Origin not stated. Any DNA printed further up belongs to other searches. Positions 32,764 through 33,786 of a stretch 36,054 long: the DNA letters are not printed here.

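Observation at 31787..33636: Large terminase split into two ORFs inside the ATPase domain by a tightly nested 107-aa Ala/Gly-rich gene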

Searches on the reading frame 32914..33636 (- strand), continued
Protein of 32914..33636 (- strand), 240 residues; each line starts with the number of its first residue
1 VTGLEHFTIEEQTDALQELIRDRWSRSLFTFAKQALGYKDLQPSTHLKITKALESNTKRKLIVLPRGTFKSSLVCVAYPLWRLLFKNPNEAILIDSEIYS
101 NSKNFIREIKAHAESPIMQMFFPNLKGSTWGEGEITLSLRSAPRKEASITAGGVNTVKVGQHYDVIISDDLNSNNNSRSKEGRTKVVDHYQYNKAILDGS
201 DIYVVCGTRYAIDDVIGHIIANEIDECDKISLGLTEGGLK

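Call 89: search_protein_families(library=pfam, alignment_id=A7, max_evalue=0.001)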
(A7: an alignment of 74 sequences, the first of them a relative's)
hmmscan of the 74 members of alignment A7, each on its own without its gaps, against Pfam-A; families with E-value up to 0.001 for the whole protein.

A. member 1, L005:3462-5273:+ (603 aa): 0 families

B. families by the number of members that match (of 74 scanned): 9 families
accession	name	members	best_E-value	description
PF13641.12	Glyco_tranf_2_3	2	3.5e-05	Glycosyltransferase like family 2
PF23140.1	Gp80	1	2.4e-27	Podophage GP4 fiber I protein gp80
PF05050.19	Methyltransf_21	1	1.2e-10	Methyltransferase FkbM domain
PF13385.13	Laminin_G_3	1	1.3e-09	Concanavalin A-like lectin/glucanases superfamily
PF00535.33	Glycos_transf_2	1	8.6e-08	Glycosyl transferase family 2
PF18760.7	ART-PolyVal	1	5.9e-07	ADP-Ribosyltransferase in polyvalent proteins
PF25692.1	Phage_depo_C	1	4.6e-06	Phage depolymerase C-terminal beta sandwich domain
PF02475.24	TRM5-TYW2_MTfase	1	3e-05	TRM5/TYW2 methyltransferase domain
PF18338.7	BppL_N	1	0.00053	Lower baseplate protein N-terminal domain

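Call 90: search_protein_families(library=pfam, proteins=[L010:5545-5955:+, L010:6148-7023:+, L010:7033-8193:+, L036:6341-8149:+, L045:5113-7137:+, L046:1961-3754:+, L046:3755-4906:+, L032:3473-4993:+, L013:4969-5760:+, L040:5087-5878:+], max_evalue=0.01)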
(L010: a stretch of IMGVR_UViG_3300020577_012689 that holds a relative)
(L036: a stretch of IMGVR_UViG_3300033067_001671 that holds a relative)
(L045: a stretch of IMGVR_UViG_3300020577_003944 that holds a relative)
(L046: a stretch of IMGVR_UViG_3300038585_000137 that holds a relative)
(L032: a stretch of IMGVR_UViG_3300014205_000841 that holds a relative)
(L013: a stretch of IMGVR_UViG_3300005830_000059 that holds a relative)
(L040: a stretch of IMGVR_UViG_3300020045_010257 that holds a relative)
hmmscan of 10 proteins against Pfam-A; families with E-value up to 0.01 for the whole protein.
L010:5545-5955:+ (136 aa): 1 family
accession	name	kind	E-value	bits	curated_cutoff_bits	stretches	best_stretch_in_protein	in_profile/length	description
PF23140.1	Gp80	-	2.4e-27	96.2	27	1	5-134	4-128/128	Podophage GP4 fiber I protein gp80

L010:6148-7023:+ (291 aa): 0 families

L010:7033-8193:+ (386 aa): 0 families

L036:6341-8149:+ (602 aa): 0 families

L045:5113-7137:+ (674 aa): 2 families
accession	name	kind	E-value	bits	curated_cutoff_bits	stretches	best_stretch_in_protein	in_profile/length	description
PF25692.1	Phage_depo_C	-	4.6e-06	27.4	25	1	209-288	11-87/90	Phage depolymerase C-terminal beta sandwich domain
PF18338.7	BppL_N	-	0.00053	19.9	25.8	1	344-358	9-23/25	Lower baseplate protein N-terminal domain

L046:1961-3754:+ (597 aa): 0 families

L046:3755-4906:+ (383 aa): 0 families

L032:3473-4993:+ (506 aa): 0 families

L013:4969-5760:+ (263 aa): 0 families

L040:5087-5878:+ (263 aa): 1 family
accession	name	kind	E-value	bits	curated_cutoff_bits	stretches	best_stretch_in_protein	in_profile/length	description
PF13385.13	Laminin_G_3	-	1.3e-09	38.8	27.6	1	19-176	5-149/151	Concanavalin A-like lectin/glucanases superfamily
